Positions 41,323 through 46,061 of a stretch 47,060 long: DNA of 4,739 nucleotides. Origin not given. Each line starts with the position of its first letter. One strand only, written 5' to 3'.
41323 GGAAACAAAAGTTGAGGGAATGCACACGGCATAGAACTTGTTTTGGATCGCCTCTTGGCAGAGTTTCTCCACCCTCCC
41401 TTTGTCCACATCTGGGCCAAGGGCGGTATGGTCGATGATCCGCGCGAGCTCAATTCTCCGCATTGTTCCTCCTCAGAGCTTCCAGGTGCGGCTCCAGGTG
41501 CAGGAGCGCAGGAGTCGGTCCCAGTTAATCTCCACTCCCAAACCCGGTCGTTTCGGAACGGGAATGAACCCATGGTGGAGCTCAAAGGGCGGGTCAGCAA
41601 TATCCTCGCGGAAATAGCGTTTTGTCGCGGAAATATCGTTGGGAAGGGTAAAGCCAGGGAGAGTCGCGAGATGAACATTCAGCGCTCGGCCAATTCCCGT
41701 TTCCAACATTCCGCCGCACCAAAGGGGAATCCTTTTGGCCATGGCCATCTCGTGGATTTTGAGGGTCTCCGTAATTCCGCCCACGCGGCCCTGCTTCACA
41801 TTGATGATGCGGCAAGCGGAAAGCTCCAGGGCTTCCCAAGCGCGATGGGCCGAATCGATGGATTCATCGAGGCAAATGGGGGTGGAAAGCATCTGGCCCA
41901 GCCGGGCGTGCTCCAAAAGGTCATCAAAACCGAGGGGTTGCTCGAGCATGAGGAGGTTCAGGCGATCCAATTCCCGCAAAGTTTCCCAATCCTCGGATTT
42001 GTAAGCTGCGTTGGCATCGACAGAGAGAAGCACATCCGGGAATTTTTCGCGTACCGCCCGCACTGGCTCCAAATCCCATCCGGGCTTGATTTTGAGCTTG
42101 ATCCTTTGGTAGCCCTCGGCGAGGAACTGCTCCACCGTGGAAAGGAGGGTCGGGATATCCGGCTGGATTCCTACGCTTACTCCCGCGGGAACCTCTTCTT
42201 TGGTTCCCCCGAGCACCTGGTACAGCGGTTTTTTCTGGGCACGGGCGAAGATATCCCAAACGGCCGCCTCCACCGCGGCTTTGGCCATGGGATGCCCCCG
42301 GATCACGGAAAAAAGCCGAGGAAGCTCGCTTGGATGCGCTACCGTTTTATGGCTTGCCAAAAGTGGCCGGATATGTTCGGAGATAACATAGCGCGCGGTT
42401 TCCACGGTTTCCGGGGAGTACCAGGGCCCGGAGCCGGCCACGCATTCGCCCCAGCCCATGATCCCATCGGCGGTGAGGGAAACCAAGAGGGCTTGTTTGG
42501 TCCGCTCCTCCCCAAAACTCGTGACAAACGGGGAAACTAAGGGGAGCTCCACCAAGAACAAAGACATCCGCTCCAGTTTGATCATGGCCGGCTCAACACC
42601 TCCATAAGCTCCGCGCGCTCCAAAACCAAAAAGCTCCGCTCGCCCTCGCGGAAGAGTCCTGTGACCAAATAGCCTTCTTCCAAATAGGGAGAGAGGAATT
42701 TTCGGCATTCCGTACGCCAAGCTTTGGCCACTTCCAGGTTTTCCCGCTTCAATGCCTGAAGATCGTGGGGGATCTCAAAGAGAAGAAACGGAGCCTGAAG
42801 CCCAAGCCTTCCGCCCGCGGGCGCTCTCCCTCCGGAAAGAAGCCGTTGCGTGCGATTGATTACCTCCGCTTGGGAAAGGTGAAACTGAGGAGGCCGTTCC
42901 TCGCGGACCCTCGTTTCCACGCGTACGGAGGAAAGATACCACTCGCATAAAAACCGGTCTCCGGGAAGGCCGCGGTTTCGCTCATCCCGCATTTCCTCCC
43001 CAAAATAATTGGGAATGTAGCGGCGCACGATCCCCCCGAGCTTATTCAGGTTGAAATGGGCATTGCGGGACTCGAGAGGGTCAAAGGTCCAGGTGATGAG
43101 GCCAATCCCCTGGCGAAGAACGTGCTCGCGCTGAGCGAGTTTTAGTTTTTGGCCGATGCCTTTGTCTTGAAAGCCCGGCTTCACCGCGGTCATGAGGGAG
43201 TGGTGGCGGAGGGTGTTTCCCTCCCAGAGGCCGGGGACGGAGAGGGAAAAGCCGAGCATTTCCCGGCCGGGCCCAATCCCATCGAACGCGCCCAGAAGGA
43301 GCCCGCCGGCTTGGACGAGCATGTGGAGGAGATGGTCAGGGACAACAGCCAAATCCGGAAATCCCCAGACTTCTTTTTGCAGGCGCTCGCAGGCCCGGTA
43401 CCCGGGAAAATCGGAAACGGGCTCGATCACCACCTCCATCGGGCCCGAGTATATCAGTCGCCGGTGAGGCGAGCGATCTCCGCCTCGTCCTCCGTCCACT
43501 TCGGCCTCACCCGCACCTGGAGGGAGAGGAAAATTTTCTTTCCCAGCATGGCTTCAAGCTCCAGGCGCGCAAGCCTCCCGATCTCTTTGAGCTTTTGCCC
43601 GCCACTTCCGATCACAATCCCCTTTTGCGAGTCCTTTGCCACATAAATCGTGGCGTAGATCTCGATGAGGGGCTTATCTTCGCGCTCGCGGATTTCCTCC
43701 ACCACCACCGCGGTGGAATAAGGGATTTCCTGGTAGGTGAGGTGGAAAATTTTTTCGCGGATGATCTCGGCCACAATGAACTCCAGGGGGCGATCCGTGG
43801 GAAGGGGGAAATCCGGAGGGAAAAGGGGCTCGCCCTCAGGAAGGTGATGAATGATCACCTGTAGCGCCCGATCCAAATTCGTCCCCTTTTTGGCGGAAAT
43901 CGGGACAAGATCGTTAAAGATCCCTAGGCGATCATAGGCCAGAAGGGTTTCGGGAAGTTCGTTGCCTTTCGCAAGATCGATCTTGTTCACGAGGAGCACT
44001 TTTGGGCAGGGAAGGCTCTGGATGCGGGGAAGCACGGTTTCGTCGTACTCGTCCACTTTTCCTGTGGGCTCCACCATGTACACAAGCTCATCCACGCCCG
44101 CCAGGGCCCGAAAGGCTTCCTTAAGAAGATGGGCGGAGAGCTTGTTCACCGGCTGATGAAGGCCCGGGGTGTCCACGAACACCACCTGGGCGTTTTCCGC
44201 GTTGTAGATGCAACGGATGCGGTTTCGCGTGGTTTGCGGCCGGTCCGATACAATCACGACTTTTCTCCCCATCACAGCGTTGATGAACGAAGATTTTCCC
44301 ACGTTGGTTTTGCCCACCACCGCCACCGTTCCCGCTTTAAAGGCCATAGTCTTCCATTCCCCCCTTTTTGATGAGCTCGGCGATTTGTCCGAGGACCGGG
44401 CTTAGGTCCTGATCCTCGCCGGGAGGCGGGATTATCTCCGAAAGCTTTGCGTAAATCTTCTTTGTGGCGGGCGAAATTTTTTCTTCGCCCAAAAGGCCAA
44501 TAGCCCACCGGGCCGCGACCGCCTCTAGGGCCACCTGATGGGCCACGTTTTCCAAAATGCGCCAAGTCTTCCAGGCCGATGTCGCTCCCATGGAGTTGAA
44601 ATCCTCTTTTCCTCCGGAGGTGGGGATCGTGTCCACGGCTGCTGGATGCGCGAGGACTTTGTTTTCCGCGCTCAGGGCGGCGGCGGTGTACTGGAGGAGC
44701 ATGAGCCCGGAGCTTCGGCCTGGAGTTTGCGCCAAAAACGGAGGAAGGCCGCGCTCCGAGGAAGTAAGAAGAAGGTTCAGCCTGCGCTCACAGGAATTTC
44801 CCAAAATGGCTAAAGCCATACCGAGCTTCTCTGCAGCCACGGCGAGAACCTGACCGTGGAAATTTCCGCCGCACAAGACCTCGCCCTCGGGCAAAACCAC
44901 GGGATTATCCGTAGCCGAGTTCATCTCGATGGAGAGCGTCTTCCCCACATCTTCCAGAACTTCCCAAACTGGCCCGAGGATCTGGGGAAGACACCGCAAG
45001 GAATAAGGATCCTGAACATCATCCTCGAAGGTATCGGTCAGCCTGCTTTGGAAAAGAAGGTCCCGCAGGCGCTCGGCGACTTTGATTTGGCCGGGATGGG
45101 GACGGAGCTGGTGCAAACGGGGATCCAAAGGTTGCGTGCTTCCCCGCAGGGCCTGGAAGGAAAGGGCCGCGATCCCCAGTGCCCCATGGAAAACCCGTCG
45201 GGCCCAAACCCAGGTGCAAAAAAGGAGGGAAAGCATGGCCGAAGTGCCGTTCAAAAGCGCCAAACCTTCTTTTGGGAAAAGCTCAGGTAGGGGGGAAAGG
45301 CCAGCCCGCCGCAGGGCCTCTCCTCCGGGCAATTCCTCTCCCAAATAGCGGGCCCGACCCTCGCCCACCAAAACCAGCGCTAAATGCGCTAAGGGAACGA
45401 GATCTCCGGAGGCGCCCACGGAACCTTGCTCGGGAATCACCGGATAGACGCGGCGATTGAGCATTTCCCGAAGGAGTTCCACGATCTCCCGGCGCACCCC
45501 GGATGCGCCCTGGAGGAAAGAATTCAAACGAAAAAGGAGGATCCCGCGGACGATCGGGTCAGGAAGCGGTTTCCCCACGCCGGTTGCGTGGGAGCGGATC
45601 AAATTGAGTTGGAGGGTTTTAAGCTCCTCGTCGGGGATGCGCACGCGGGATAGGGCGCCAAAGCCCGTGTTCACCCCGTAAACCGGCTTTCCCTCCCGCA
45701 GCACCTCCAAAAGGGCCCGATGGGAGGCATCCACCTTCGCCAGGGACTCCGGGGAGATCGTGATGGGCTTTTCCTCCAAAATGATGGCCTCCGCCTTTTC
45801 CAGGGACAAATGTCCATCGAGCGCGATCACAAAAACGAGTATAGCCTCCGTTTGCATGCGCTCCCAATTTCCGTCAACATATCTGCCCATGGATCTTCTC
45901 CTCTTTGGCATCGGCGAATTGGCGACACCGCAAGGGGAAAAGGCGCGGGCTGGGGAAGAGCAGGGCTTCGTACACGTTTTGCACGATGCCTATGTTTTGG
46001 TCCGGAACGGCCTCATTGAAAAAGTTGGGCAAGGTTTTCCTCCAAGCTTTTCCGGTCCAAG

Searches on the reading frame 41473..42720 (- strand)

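Call 59: search_protein_families(library=pfam, proteins=[window:41473-42720:-], max_evalue=0.00001)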
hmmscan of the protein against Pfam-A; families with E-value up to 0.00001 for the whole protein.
window:41473-42720:- (415 aa): 2 families
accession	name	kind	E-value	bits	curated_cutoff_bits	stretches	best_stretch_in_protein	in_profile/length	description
PF13378.12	MR_MLE_C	-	1.5e-51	175.7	29.4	1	195-401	5-218/219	Enolase C-terminal domain-like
PF02746.21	MR_MLE_N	-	7.3e-15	55.6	22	1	59-171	11-117/117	Mandelate racemase / muconate lactonizing enzyme, N-terminal domain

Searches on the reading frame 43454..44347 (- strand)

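Call 59: search_protein_families(library=pfam, proteins=[window:43454-44347:-], max_evalue=0.00001)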
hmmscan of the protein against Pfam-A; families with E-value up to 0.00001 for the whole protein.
window:43454-44347:- (297 aa): 7 families
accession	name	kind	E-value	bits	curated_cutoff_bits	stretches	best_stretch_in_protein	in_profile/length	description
PF01926.29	MMR_HSR1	-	1.7e-23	83.3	21.9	1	7-122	1-113/113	50S ribosome-binding GTPase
PF07650.23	KH_2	-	1.1e-16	60.9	22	1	207-284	1-77/78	KH domain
PF00350.29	Dynamin_N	-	4.3e-10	40.3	27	1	8-41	1-34/168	Dynamin family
PF04548.22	AIG1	-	7.4e-09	35.7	27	1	7-112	2-110/212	AIG1 family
PF02421.24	FeoB_N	-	1e-08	35.3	27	1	7-162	2-153/156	Ferrous iron transport protein B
PF00009.33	GTP_EFTU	-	1e-07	32.1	26.5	1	48-170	64-187/188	Elongation factor Tu GTP binding domain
PF03193.22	RsgA_GTPase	-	1.2e-06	28.9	30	0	4-65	105-170/174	RsgA GTPase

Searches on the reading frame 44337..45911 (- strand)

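Call 59: search_protein_families(library=pfam, proteins=[window:44337-45911:-], max_evalue=0.00001)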
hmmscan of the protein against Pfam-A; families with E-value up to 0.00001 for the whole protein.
window:44337-45911:- (524 aa): 1 family
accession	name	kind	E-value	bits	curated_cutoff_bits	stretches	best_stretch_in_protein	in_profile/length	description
PF00221.24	Lyase_aromatic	-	3.2e-172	573.8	27.3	1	35-491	1-465/466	Aromatic amino acid lyase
